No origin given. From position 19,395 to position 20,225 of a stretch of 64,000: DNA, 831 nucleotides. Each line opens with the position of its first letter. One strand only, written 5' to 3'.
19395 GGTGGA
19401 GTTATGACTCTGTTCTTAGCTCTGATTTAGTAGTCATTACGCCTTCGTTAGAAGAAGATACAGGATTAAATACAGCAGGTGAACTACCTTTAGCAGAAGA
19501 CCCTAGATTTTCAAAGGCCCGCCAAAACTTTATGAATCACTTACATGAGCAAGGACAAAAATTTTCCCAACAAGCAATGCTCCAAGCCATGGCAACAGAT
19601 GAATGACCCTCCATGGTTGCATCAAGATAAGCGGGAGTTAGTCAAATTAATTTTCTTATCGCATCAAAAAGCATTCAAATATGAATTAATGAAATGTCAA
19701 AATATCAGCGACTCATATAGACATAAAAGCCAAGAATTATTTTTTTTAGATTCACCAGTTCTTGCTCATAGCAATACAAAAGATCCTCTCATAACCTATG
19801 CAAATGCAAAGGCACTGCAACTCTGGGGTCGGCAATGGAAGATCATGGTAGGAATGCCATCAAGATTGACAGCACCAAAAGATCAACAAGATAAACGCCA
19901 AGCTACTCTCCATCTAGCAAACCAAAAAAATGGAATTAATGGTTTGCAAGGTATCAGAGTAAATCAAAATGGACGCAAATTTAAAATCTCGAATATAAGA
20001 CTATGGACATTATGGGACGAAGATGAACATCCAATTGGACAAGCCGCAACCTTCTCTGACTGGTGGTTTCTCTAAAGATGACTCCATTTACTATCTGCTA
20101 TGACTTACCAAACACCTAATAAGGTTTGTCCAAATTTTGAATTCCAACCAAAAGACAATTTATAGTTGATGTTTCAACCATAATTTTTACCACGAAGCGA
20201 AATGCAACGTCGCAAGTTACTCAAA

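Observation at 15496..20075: SNF2 ATPase, SWIM zinc finger and MEKHLA (PAS-like) protein packed as one translationally coupled module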

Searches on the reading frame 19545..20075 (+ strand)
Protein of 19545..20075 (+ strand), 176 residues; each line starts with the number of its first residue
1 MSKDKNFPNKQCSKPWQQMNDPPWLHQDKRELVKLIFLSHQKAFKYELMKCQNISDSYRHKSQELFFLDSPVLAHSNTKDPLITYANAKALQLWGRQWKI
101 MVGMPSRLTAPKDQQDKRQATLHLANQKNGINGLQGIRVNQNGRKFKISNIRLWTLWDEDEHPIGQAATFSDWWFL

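Call 3: search_protein_families(library=pfam, proteins=[window:19545-20075:+], max_evalue=0.01)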
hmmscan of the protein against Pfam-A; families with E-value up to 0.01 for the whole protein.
window:19545-20075:+ (176 aa): 1 family
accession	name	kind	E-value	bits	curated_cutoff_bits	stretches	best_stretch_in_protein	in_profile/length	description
PF08670.17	MEKHLA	-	2.6e-39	134.8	23.7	1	31-175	2-143/143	MEKHLA domain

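Call 4: search_protein_families(library=ncbifam, proteins=[window:19545-20075:+], max_evalue=0.01)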
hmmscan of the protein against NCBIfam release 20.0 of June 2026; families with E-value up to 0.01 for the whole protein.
window:19545-20075:+ (176 aa): 0 families

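Call 8: find_homologous_proteins(query=window:19599-20075:+, max_evalue=0.001)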
Query window:19599-20075:+ (158 aa): 46 proteins with E <= 0.001 among 48 candidates.
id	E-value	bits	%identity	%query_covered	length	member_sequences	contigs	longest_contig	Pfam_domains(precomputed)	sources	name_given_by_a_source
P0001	7.4e-105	366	100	100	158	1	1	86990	PF08670.18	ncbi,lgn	-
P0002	4.5e-69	249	67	100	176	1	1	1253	PF08670.18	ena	-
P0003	1.2e-49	186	52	100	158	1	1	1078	PF08670.18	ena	-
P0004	1.7e-49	186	52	100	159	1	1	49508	PF08670.18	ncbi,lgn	-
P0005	4.0e-48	181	53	98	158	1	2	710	PF08670.18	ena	-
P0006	1.6e-46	176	55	97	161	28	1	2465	PF08670.18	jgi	jgi:hypothetical protein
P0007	7.7e-46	174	52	100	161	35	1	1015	PF08670.18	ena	-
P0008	1.6e-44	170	51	100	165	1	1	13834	PF08670.18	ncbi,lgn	-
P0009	3.4e-43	165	49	97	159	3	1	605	PF08670.18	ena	-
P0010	1.7e-42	163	51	98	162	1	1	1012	PF08670.18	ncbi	-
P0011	4.1e-41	158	49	100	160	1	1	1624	PF08670.18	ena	-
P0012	6.2e-41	158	46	97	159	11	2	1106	PF08670.18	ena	-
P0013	1.0e-40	157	46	99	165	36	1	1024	PF08670.18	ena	-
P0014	7.8e-40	154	49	97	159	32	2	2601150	PF08670.18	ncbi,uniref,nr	ncbi:MAG: MEKHLA domain-containing protein [Synechococcus sp.]|uniref:MEKHLA domain-containing prote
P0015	1.2e-39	154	46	97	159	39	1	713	PF08670.18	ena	-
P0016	9.2e-39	151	47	98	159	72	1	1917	PF08670.18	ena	-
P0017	1.4e-38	150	48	97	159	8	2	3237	PF08670.18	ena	-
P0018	2.5e-38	149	51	92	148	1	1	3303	PF08670.18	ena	-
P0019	3.9e-38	149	48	97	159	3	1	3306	PF08670.18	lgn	-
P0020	3.9e-38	149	45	99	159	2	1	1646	PF08670.18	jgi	-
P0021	6.7e-38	148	50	92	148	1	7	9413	PF08670.18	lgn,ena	-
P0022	6.7e-38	148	50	92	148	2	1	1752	PF08670.18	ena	-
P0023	6.9e-38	148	50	92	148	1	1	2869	PF08670.18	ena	-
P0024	9.3e-38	148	50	92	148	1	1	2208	PF08670.18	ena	-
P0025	1.0e-37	147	45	99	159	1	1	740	PF08670.18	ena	-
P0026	1.4e-37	147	44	99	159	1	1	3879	PF08670.18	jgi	-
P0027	1.8e-37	147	50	92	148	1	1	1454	PF08670.18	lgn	-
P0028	2.0e-37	146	45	99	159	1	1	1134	PF08670.18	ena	-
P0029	6.5e-37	145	50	92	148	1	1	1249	PF08670.18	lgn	-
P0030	6.5e-37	145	50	92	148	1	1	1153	PF08670.18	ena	-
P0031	1.0e-36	144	50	92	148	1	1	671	PF08670.18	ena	-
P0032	1.7e-36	143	50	92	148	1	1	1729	PF08670.18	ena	-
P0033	1.8e-36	143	50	92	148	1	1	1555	PF08670.18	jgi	-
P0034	7.6e-36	141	43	99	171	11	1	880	PF08670.18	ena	-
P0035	2.7e-35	139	43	99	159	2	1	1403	PF08670.18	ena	-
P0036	1.2e-34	137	43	99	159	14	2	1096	PF08670.18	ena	-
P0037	3.5e-34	136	45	92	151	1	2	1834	PF08670.18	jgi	jgi:hypothetical protein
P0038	3.5e-34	136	41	99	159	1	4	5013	PF08670.18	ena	-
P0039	1.9e-33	133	46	100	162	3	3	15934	PF08670.18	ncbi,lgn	-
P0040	1.3e-18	85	35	89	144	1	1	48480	PF08670.18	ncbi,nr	ncbi:MAG: MEKHLA domain-containing protein [Planctomycetaceae bacterium]|nr:MEKHLA domain-containing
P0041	6.6e-18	83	42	65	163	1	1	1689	PF08670.18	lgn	-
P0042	9.1e-18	83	35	79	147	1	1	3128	PF08670.18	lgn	-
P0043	8.6e-17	79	32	96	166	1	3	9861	PF08670.18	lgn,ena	-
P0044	1.4e-16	79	33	97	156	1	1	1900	PF08670.18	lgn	-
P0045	1.9e-16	78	36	78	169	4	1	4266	PF08670.18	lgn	-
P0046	4.0e-15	74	37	90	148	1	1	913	PF08670.18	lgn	-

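Call 10: find_encoding_contigs(protein=P0014, flank=8000, max_places=4)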
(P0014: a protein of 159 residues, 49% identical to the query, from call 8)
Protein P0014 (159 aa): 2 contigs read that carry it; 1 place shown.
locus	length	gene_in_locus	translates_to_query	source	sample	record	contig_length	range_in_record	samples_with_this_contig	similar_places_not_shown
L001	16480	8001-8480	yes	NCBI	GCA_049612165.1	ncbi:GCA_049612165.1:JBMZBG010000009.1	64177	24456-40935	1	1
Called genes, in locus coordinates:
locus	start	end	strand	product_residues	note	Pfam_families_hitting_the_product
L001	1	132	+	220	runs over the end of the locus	PF05019:Coq4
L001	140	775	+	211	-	PF00027:cNMP_binding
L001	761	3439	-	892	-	PF01411:tRNA-synt_2c, PF07973:tRNA_SAD, PF02272:DHHA1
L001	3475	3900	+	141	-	-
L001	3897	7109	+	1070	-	PF12419:DUF3670, PF00176:SNF2-rel_dom, PF00270:DEAD (weak), PF04851:ResIII (weak), PF00271:Helicase_C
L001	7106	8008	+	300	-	PF04434:SWIM (faint)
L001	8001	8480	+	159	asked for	PF08670:MEKHLA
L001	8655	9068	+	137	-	PF00011:HSP20, PF17886:ArsA_HSP20 (weak)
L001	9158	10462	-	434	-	PF01566:Nramp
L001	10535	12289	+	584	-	PF00753:Lactamase_B, PF19583:ODP, PF00258:Flavodoxin_1 (weak), PF01613:Flavin_Reduct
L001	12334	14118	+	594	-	PF19583:ODP (weak), PF00258:Flavodoxin_1, PF01613:Flavin_Reduct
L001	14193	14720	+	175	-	PF02525:Flavodoxin_2, PF03358:FMN_red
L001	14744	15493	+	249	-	PF02678:Pirin, PF07883:Cupin_2 (faint), PF17954:Pirin_C_2 (weak)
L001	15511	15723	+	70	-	-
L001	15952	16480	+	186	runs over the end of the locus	PF00892:EamA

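Call 11: find_encoding_contigs(protein=P0040, flank=8000, max_places=3)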
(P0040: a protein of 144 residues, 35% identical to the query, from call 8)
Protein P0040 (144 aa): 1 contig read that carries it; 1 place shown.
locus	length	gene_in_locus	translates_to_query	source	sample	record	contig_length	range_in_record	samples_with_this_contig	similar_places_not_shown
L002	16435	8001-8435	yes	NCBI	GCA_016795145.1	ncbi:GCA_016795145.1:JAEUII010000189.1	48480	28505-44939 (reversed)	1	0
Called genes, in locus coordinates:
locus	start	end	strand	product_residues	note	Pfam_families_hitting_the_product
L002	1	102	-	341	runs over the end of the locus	PF08487:VIT, PF00092:VWA (weak), PF13519:VWA_2 (weak), PF13768:VWA_3 (weak)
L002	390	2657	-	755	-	PF22007:DUF6930 (faint)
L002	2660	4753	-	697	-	PF00580:UvrD-helicase, PF13245:AAA_19, PF01443:Viral_helicase1 (faint), PF13361:UvrD_C, PF13538:UvrD_C_2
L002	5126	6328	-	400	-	PF07969:Amidohydro_3 (weak), PF01979:Amidohydro_1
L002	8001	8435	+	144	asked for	PF08670:MEKHLA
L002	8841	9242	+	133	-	PF08308:PEGA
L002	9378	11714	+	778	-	PF00149:Metallophos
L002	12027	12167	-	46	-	-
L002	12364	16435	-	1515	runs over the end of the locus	PF00069:Pkinase, PF07714:PK_Tyr_Ser-Thr, PF01636:APH (faint), PF03109:ABC1 (weak)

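Call 12: find_encoding_contigs(protein=P0004, flank=8000, max_places=3)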
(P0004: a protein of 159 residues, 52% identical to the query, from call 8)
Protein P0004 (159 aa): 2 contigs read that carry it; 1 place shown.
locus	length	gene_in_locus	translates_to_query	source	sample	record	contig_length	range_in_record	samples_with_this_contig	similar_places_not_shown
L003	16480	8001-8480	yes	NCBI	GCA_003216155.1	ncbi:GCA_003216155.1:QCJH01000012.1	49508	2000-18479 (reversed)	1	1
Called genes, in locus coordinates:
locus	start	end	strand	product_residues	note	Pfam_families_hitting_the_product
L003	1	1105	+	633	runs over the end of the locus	PF02784:Orn_Arg_deC_N, PF17810:Arg_decarb_HB, PF17944:Arg_decarbox_C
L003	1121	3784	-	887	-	PF01411:tRNA-synt_2c, PF07973:tRNA_SAD, PF02272:DHHA1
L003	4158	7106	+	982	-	PF12419:DUF3670, PF00176:SNF2-rel_dom, PF00270:DEAD (weak), PF04851:ResIII (weak), PF00271:Helicase_C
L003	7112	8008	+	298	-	-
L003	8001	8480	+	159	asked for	PF08670:MEKHLA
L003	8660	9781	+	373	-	PF03480:DctP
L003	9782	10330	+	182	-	PF04290:DctQ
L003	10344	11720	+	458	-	PF06808:DctM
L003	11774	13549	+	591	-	PF00753:Lactamase_B (weak), PF19583:ODP, PF01613:Flavin_Reduct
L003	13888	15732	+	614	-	PF19583:ODP, PF00258:Flavodoxin_1, PF01613:Flavin_Reduct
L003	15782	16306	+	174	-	PF03358:FMN_red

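Call 16: find_related_loci(query=A2, collection=genome_contigs, flank=10000)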
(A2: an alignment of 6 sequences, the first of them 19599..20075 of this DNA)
Query A2 (158 aa) in genome_contigs; peptide patterns used: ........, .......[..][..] (x = any residue, [..] = any of these).
465 stretches matched a pattern; 366 encode a relative of the query (tblastn E <= 1e-3); the best 80 are kept; 80 distinct loci.
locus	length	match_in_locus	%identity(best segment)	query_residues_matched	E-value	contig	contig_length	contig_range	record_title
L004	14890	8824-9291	46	3-158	3e-47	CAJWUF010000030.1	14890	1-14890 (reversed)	MAG TPA_asm: uncultured cyanobacterium isolate ERR599070_bin.71_MetaBAT_v2.12.1_MAG genome assembly, contig: NODE_1467_l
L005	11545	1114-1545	49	5-158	3e-43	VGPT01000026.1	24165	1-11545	MAG: Cyanobacteria bacterium M_surface_10_m1_298 M_surface_10_m1_298_Ga0194123_10002460, whole genome shotgun sequence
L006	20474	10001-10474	45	1-158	1e-42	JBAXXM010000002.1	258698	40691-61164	MAG: Synechococcaceae cyanobacterium ELA739 MAG739_2, whole genome shotgun sequence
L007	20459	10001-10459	45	5-158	3e-41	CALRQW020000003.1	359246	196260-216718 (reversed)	MAG: Asaia bogorensis isolate JJ-JE53-10-5-mx-bin552 genome assembly, contig: JJ-RD922-193-C3, whole genome shotgun sequ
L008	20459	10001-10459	46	5-158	3e-41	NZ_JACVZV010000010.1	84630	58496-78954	MAG: Vulcanococcus sp. Clear-D1 NODE_160_length_84630_cov_93.486101, whole genome shotgun sequence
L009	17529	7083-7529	44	6-158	4e-41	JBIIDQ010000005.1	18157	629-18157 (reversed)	MAG: Vulcanococcus sp. isolate ME2000-08-17pf_3300042335_group1_bin215 Rohwer_bin1363_scaffold_2119_c1, whole genome sho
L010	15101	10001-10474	46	1-158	2e-41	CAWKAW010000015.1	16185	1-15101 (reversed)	MAG: uncultured cyanobacterium isolate MFD09779.bin.1.311 genome assembly, contig: contig_8843, whole genome shotgun seq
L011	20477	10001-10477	45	5-158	1e-38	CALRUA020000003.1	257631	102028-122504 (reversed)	MAG: Cyanobium sp. NIES-981 isolate JJ-M10A2-106-11-m2-bin90 genome assembly, contig: VK-K52-K222-C11, whole genome shot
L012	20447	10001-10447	46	6-158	4e-41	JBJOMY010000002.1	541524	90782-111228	MAG: Cyanobacteriota bacterium isolate umpqua_2019_sw_WHONDRS-S19S_0079_A_bin.19 scaffold_0000003, whole genome shotgun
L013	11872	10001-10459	44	5-158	4e-40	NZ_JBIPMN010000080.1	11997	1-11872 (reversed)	MAG: Vulcanococcus sp. isolate ME2016-08-30_3300044843_group7_bin120 Rohwer_bin1374_scaffold_154_c2, whole genome shotgu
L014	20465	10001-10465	45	3-158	3e-37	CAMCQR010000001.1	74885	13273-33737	MAG: Synechococcus sp. UW140 isolate TE-08apr19-66 genome assembly, contig: TE-08apr19-C183, whole genome shotgun sequen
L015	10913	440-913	45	1-158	1e-39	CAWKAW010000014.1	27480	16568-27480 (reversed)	MAG: uncultured cyanobacterium isolate MFD09779.bin.1.311 genome assembly, contig: contig_8831, whole genome shotgun seq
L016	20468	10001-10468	46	3-158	1e-39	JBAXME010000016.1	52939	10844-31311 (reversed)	MAG: Synechococcaceae cyanobacterium ELA445 MAG445_16, whole genome shotgun sequence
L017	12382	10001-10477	45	1-158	2e-38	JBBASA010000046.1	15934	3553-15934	MAG: Cyanobium sp. isolate EUL_233 ctg46-EUL_233, whole genome shotgun sequence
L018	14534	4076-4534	42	3-155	2e-38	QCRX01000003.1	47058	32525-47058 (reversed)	Prochlorococcus sp. AG-463-P14 Ga0172025_103, whole genome shotgun sequence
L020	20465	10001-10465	44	3-158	3e-37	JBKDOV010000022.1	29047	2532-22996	MAG: Cyanobacteriota bacterium isolate samp_2145_metabat2_127 samp_2145_232499, whole genome shotgun sequence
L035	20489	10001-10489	42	1-158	6e-35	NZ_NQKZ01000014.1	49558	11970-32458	Synechococcus sp. 8F6 NODE_113+_length_49558_cov_18.0894, whole genome shotgun sequence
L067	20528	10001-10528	40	3-158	8e-31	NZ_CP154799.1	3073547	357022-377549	Cyanobium sp. BSA11S chromosome, complete genome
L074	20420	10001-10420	43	21-158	1e-29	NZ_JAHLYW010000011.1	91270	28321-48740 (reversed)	Synechococcus sp. CS-1325 k141_5016, whole genome shotgun sequence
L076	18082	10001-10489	42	1-158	2e-32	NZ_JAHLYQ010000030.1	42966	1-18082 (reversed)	Synechococcus sp. CS-1331 k141_9255, whole genome shotgun sequence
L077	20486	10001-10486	41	6-158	1e-30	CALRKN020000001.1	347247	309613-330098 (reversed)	MAG: Bradyrhizobium ivorense isolate JJ-JE510-14-7-m2-bin36 genome assembly, contig: JJ-R6B5S2-34-C1, whole genome shotg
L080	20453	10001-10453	37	6-158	2e-28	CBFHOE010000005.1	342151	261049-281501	MAG: Limisphaerales bacterium isolate Co_bin_111_strict genome assembly, contig: Co_bin_111_strict_c5, whole genome shot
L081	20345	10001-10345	43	44-158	9e-28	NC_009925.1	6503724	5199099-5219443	Acaryochloris marina MBIC11017, complete sequence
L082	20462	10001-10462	39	4-158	1e-27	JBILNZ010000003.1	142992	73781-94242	MAG: Prochlorococcaceae cyanobacterium isolate ME2017-10-13_3300042908_group7_bin136 Rohwer_bin1351_scaffold_10_c1, whol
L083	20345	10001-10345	43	44-158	3e-27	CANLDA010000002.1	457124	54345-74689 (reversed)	uncultured Rhodobacteraceae bacterium isolate 3-368-3Z.fasta genome assembly, contig: NODE_2, whole genome shotgun seque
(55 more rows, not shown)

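Call 24: search_solved_structures(query=A1, max_evalue=1, show_alignments=2)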
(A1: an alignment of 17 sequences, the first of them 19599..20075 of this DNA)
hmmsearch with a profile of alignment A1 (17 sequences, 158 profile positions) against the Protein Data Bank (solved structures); distinct sequences matched with E-value up to 1: 0.

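Call 27: search_protein_families(library=pfam, proteins=[L007:6350-8653:+, L007:8672-9004:+, L010:5960-8059:+, L010:8022-8726:+, L017:4055-5017:+, L017:5720-7588:+, L035:5208-6236:+, L035:6267-7205:+, L035:7246-8043:+, L035:8009-9001:+], max_evalue=0.001)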
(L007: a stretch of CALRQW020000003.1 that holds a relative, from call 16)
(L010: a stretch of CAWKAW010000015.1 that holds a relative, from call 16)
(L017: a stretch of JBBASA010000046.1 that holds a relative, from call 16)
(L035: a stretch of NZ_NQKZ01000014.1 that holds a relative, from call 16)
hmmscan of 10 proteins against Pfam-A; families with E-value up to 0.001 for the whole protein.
L007:6350-8653:+ (767 aa): 2 families
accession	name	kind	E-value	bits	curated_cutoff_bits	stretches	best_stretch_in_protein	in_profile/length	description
PF05228.19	CHASE4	-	4.9e-06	27.2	26.2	1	84-207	4-114/140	CHASE4 domain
PF00563.25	EAL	-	0.00011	22.1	31.3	1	585-750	63-233/236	EAL domain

L007:8672-9004:+ (110 aa): 2 families
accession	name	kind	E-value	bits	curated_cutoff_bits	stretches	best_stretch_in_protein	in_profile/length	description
PF12802.13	MarR_2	-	4.3e-06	27.2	27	1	28-86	2-61/61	MarR family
PF13463.12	HTH_27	-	0.00012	22.7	22.2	1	61-95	34-68/68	Winged helix DNA-binding domain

L010:5960-8059:+ (699 aa): 0 families

L010:8022-8726:+ (234 aa): 0 families

L017:4055-5017:+ (320 aa): 8 families
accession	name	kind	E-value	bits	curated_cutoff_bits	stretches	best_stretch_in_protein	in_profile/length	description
PF01370.27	Epimerase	-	1.5e-49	169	20.9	1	11-245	1-240/240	NAD dependent epimerase/dehydratase family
PF16363.11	GDP_Man_Dehyd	-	1.5e-36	127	27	1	13-307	2-331/332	GDP-mannose 4,6 dehydratase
PF01073.25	3Beta_HSD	-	5.7e-17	62.1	22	1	13-232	2-228/280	3-beta hydroxysteroid dehydrogenase/isomerase family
PF04321.23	RmlD_sub_bind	-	3.5e-09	36.6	27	1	11-209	3-175/287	RmlD substrate binding domain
PF13460.12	NAD_binding_10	-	7.4e-09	36.2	27.2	1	15-179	1-145/184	NAD(P)H-binding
PF05368.20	NmrA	-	5.8e-08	33.1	27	1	8-125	2-107/298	NmrA-like family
PF02719.21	Polysacc_synt_2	-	5.2e-06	26.3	20.2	1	11-263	1-247/293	Polysaccharide biosynthesis protein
PF07993.18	NAD_binding_4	-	7.1e-05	22.5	20.1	0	67-186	81-213/258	Male sterility protein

L017:5720-7588:+ (622 aa): 0 families

L035:5208-6236:+ (342 aa): 2 families
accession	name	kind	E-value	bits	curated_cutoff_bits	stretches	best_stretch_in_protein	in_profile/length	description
PF03783.19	CsgG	-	4e-32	111.7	20.8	1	110-314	7-201/210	Curli production assembly/transport component CsgG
PF13036.11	LpoB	-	5.3e-05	23.6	22.3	0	153-217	53-121/147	Peptidoglycan-synthase activator LpoB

L035:6267-7205:+ (312 aa): 0 families

L035:7246-8043:+ (265 aa): 3 families
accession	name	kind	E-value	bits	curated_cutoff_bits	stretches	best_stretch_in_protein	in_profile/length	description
PF03783.19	CsgG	-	3.6e-37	128.1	20.8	1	45-236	10-200/210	Curli production assembly/transport component CsgG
PF13036.11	LpoB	-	9.2e-09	35.8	22.3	1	68-138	48-118/147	Peptidoglycan-synthase activator LpoB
PF04052.18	TolB_N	-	0.0003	21.3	22.4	1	40-100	8-63/106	TolB amino-terminal domain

L035:8009-9001:+ (330 aa): 0 families

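Call 30: search_protein_families(library=pfam, proteins=[L011:8267-8746:+, L011:8743-9048:+, L076:8286-8774:+, L076:8771-9094:+, L008:8148-8639:+, L008:8513-9010:+, L077:8435-9082:+, L082:8354-9067:+, L020:7831-8994:-, L006:8368-9060:+], max_evalue=0.01)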
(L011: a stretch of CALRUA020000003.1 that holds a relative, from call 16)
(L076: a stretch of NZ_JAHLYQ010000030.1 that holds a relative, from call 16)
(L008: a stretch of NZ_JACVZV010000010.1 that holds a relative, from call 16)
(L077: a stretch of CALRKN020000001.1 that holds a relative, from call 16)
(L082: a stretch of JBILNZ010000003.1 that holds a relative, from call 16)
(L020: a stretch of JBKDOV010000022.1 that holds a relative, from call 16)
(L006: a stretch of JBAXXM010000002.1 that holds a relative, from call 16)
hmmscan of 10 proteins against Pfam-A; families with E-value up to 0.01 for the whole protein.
L011:8267-8746:+ (159 aa): 1 family
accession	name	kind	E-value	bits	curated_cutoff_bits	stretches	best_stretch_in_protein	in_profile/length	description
PF08780.16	NTase_sub_bind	-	7.4e-36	123.4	31.8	1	28-150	1-125/126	Nucleotidyltransferase substrate binding protein like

L011:8743-9048:+ (101 aa): 3 families
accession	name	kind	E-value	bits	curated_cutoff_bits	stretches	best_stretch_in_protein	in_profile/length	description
PF18765.7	Polbeta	-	4.7e-09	36.7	26.9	1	18-99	2-86/93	Polymerase beta, Nucleotidyltransferase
PF01909.29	NTP_transf_2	-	0.00041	21.1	21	1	22-58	8-43/93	Nucleotidyltransferase domain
PF22600.2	MTPAP-like_central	-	0.0034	17.9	27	1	15-66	25-76/139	Poly(A) RNA polymerase, mitochondrial-like, central palm domain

L076:8286-8774:+ (162 aa): 1 family
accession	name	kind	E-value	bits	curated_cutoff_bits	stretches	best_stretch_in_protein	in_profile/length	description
PF08780.16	NTase_sub_bind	-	9.4e-39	132.7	31.8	1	33-154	1-124/126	Nucleotidyltransferase substrate binding protein like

L076:8771-9094:+ (107 aa): 3 families
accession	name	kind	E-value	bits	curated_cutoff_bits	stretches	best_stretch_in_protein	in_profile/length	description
PF18765.7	Polbeta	-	4.4e-09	36.8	26.9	1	24-102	2-83/93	Polymerase beta, Nucleotidyltransferase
PF22600.2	MTPAP-like_central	-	0.0025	18.3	27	1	19-75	23-79/139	Poly(A) RNA polymerase, mitochondrial-like, central palm domain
PF01909.29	NTP_transf_2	-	0.0071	17.2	21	1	24-64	3-43/93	Nucleotidyltransferase domain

L008:8148-8639:+ (163 aa): 1 family
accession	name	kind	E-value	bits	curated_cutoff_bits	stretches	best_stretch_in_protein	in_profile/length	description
PF08780.16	NTase_sub_bind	-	4.5e-15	56.2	31.8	1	17-105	1-91/126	Nucleotidyltransferase substrate binding protein like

L008:8513-9010:+ (165 aa): 3 families
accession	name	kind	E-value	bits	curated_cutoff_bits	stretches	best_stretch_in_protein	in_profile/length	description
PF18765.7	Polbeta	-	2.2e-08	34.6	26.9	1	81-159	2-82/93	Polymerase beta, Nucleotidyltransferase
PF22600.2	MTPAP-like_central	-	1.7e-05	25.4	27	1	76-134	23-80/139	Poly(A) RNA polymerase, mitochondrial-like, central palm domain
PF01909.29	NTP_transf_2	-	0.0031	18.3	21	1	80-117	2-38/93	Nucleotidyltransferase domain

L077:8435-9082:+ (215 aa): 1 family
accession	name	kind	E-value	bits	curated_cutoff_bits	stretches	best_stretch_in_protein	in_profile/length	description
PF05875.18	Ceramidase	-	5.8e-09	36.2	32.5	1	13-188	19-218/259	Ceramidase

L082:8354-9067:+ (237 aa): 1 family
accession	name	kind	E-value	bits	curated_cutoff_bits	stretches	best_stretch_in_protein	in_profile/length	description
PF05875.18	Ceramidase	-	1.2e-09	38.4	32.5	1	36-210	20-218/259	Ceramidase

L020:7831-8994:- (387 aa): 1 family
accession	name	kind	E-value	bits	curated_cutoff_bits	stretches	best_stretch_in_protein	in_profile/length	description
PF00487.30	FA_desaturase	-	5.5e-37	128.3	29.7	1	89-361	2-251/253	Fatty acid desaturase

L006:8368-9060:+ (231 aa): 1 family
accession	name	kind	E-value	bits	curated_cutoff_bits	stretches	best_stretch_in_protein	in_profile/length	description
PF12204.14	DUF3598_N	-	0.00078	20.3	22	1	20-138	7-134/136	Domain of unknown function (DUF3598), N-terminal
